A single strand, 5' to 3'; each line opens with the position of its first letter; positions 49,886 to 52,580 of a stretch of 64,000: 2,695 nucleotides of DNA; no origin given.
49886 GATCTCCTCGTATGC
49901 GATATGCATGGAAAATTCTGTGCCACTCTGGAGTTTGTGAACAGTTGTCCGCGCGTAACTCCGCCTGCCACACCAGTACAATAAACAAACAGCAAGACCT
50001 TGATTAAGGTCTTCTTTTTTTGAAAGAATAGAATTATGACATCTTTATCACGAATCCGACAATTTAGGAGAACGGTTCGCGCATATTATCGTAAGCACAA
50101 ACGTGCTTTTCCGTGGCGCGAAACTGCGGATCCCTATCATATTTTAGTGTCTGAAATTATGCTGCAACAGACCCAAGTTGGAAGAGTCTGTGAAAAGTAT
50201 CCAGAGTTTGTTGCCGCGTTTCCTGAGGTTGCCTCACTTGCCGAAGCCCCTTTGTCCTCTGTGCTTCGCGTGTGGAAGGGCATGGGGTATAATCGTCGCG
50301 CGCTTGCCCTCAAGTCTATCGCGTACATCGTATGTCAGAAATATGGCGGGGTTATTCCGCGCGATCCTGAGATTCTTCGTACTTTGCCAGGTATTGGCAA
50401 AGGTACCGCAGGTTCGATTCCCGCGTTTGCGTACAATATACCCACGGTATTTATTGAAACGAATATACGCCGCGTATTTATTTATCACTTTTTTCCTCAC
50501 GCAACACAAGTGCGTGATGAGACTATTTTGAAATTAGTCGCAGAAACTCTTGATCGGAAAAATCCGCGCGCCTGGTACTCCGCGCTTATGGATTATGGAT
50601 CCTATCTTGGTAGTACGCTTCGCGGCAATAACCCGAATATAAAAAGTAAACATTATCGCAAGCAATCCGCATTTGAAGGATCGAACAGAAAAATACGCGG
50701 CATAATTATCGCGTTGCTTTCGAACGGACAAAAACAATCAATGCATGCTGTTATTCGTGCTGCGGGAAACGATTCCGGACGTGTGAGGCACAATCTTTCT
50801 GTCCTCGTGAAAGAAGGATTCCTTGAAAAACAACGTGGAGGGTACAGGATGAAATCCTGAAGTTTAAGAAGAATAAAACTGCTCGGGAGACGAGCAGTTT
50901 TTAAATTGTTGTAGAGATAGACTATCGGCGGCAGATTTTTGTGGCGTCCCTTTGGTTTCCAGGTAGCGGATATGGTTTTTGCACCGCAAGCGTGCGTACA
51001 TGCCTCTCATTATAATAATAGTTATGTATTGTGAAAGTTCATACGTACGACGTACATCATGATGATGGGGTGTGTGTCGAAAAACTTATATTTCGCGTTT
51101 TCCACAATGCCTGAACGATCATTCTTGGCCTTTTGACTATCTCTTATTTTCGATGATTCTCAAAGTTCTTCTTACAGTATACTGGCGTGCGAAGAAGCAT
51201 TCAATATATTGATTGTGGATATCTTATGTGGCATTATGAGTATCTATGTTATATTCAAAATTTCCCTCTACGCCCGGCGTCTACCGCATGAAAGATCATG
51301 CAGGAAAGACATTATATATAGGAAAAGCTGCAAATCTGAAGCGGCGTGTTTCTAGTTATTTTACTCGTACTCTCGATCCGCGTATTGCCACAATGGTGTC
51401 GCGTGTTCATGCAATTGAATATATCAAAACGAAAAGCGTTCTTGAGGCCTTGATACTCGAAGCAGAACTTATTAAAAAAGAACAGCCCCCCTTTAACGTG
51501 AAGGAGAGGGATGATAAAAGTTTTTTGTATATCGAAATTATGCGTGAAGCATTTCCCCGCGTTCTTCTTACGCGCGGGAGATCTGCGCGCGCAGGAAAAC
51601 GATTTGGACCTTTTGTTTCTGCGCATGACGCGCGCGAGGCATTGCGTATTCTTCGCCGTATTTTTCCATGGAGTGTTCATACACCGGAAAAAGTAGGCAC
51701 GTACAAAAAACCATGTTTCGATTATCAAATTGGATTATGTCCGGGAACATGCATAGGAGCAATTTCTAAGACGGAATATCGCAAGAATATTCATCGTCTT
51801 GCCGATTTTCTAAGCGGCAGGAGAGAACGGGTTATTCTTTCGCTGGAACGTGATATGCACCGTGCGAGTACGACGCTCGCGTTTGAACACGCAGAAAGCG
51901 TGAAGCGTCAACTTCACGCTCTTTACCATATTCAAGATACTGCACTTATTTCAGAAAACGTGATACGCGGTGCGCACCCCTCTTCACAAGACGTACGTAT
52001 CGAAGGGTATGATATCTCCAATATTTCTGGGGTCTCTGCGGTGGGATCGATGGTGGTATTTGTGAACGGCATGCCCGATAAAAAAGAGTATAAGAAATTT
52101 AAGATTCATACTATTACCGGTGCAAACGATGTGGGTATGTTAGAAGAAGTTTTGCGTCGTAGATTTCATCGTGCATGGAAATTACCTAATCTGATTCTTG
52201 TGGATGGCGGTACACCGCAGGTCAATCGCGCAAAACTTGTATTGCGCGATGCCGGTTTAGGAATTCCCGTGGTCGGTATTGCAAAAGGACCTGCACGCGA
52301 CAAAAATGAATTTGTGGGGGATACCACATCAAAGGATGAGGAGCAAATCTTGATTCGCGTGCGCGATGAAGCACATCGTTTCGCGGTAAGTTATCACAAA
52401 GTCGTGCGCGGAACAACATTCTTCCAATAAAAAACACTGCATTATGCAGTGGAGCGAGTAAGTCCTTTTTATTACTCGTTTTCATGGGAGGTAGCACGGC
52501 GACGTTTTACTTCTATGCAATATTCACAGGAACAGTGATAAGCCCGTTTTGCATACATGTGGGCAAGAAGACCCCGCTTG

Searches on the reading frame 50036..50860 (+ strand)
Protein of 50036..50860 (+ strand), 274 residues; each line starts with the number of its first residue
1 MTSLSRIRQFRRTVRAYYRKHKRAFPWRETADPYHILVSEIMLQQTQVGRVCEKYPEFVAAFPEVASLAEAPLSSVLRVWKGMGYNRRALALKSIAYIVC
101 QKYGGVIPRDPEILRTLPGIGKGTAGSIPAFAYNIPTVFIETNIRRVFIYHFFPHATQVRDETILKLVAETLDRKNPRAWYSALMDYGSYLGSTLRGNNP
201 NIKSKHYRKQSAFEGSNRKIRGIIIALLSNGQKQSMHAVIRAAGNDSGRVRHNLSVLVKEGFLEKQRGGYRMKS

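Call 44: search_protein_families(library=pfam, proteins=[window:50036-50860:+], max_evalue=0.001)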
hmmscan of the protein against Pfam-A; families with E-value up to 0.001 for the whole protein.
window:50036-50860:+ (274 aa): 2 families
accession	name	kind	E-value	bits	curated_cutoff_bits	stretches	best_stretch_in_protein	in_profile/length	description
PF00730.31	HhH-GPD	-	1.5e-14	54.6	26.2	1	38-163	1-98/108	HhH-GPD superfamily base excision DNA repair protein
PF00633.29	HHH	-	9.9e-06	25.6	24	1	102-128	1-27/30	Helix-hairpin-helix motif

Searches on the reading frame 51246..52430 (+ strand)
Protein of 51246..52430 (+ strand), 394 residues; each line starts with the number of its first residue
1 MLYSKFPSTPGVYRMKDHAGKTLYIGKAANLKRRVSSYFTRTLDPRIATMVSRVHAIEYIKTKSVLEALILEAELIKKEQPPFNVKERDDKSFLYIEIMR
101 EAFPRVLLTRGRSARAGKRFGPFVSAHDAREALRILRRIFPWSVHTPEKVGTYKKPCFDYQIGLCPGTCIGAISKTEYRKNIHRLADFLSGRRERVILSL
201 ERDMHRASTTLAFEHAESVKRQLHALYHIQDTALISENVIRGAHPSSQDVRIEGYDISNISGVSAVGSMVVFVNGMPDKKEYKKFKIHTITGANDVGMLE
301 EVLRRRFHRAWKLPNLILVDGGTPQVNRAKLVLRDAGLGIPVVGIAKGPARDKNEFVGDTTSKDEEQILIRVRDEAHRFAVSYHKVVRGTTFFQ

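Call 44: search_protein_families(library=pfam, proteins=[window:51246-52430:+], max_evalue=0.001)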
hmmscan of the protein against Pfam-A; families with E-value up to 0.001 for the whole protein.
window:51246-52430:+ (394 aa): 2 families
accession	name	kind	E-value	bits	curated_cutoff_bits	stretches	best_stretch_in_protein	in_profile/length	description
PF08459.17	UvrC_RNaseH_dom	-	6.8e-41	140.2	22.3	1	250-381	11-159/159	UvrC RNAse H endonuclease domain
PF01541.30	GIY-YIG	-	8.9e-08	32.8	22.6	1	11-81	3-74/78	GIY-YIG catalytic domain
